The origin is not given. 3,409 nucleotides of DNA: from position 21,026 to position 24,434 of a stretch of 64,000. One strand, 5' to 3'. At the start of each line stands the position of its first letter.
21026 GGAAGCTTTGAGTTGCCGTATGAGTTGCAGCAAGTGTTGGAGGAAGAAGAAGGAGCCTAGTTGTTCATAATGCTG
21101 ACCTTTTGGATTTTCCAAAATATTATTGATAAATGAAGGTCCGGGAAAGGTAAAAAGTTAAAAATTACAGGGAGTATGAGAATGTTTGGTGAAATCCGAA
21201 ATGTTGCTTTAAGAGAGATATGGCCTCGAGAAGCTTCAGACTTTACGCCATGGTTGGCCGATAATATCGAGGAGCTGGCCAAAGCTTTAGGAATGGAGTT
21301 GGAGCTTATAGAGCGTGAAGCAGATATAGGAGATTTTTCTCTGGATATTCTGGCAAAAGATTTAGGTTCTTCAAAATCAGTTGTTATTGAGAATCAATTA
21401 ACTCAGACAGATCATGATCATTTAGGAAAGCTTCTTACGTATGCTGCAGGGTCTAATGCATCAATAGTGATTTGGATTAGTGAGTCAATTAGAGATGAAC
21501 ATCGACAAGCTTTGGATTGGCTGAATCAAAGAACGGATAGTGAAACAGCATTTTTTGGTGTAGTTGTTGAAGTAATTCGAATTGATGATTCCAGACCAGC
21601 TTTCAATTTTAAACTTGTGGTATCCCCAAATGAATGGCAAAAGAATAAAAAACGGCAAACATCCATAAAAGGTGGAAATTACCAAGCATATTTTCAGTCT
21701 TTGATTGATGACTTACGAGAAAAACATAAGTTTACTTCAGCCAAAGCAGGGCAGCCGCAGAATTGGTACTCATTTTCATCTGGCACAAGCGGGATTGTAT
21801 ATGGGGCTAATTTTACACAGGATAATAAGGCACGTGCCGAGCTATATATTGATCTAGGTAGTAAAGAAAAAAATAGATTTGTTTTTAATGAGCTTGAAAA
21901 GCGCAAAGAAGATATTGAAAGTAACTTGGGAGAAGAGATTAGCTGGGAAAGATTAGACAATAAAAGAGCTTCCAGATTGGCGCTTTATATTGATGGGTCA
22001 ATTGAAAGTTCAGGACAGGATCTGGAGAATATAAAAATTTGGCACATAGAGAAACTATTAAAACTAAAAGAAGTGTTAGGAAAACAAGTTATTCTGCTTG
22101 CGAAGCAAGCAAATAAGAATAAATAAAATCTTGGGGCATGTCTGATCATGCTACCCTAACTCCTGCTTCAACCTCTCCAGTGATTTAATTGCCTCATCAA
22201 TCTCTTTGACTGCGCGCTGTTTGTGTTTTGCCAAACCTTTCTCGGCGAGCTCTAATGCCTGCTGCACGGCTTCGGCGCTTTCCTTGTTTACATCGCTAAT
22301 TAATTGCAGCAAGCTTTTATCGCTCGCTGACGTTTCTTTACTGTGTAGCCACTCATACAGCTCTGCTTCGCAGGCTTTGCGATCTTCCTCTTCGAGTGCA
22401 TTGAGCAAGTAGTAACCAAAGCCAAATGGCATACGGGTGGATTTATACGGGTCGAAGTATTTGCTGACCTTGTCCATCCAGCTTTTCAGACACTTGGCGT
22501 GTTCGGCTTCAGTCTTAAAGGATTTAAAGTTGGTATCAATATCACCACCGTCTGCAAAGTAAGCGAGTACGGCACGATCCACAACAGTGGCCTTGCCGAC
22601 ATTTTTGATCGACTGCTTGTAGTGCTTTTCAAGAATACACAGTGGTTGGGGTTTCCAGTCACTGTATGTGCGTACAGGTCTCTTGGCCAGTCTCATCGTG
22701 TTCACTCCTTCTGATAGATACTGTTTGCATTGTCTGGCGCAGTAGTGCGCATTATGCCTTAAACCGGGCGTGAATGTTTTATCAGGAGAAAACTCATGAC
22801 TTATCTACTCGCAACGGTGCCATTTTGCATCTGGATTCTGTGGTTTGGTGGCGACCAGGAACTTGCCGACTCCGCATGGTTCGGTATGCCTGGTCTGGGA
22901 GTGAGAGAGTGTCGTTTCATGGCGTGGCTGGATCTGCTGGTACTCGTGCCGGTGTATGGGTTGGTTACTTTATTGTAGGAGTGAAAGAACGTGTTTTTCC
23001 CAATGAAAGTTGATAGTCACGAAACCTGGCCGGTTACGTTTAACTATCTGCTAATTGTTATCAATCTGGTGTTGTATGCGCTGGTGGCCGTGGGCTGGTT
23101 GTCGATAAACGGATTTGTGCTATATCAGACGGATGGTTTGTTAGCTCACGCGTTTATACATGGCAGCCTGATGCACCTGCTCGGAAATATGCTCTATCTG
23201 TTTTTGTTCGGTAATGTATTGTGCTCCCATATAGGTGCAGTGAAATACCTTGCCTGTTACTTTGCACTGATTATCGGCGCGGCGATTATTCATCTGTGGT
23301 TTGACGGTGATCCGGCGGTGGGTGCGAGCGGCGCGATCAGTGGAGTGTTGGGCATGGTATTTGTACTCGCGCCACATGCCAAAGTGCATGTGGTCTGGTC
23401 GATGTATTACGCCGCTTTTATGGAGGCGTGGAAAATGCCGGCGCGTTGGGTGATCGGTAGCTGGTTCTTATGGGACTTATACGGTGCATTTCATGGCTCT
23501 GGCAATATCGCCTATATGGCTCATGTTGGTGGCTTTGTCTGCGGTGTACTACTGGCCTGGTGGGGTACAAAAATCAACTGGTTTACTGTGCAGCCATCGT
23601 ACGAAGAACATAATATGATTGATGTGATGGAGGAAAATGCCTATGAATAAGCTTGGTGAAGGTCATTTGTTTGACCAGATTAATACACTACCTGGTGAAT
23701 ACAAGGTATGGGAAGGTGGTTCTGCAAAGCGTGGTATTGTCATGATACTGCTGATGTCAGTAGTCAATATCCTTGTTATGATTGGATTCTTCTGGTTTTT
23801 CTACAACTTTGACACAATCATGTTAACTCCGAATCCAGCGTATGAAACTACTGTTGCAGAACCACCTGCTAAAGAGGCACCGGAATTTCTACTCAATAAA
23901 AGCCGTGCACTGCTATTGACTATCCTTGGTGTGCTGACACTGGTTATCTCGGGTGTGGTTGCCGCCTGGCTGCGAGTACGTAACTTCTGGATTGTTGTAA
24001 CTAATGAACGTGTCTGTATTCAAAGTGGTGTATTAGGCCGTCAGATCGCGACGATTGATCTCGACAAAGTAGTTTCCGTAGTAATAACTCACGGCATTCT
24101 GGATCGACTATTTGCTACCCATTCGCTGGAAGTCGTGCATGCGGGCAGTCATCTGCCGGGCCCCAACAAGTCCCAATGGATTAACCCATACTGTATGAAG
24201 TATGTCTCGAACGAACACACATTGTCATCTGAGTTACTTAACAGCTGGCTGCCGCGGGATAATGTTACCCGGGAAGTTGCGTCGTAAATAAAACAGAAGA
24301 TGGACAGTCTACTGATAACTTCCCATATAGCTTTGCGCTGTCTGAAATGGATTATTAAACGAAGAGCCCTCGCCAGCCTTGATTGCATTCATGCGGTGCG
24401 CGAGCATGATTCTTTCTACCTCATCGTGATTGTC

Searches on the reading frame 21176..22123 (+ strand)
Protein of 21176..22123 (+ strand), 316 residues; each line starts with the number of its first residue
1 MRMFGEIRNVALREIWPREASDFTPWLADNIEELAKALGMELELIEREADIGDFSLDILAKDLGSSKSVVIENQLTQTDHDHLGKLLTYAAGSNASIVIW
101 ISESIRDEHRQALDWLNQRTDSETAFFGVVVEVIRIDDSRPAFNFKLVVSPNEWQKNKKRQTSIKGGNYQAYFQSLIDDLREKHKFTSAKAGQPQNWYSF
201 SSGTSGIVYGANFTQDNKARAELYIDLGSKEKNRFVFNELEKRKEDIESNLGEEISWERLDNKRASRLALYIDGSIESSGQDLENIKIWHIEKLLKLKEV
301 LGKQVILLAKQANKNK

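Call 51: search_protein_families(library=pfam, proteins=[window:21176-22123:+], max_evalue=0.001)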
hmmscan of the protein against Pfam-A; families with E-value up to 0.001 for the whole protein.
window:21176-22123:+ (316 aa): 1 family
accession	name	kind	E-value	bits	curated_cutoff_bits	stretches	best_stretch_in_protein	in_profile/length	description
PF14088.11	DUF4268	-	4.7e-27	95.2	27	1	169-302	2-137/140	Domain of unknown function (DUF4268)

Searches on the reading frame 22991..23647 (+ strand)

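Call 51: search_protein_families(library=pfam, proteins=[window:22991-23647:+], max_evalue=0.001)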
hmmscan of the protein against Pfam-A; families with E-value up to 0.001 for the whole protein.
window:22991-23647:+ (219 aa): 1 family
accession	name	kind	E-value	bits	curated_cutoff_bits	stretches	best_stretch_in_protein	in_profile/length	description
PF01694.28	Rhomboid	-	1.2e-24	87.6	22.6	1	50-191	7-139/143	Rhomboid domain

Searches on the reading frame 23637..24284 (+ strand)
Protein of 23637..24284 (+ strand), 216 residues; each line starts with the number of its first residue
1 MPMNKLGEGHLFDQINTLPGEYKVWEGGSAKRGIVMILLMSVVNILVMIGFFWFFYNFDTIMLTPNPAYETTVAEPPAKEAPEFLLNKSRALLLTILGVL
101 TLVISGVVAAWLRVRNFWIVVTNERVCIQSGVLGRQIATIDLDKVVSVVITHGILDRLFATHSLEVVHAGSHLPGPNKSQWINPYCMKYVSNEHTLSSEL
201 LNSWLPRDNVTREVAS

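Call 51: search_protein_families(library=pfam, proteins=[window:23637-24284:+], max_evalue=0.001)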
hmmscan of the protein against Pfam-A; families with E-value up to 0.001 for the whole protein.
window:23637-24284:+ (216 aa): 1 family
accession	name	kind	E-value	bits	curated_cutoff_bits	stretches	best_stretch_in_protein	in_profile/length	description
PF03703.20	bPH_2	-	3.3e-10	40.5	22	1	114-172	1-59/78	Bacterial PH domain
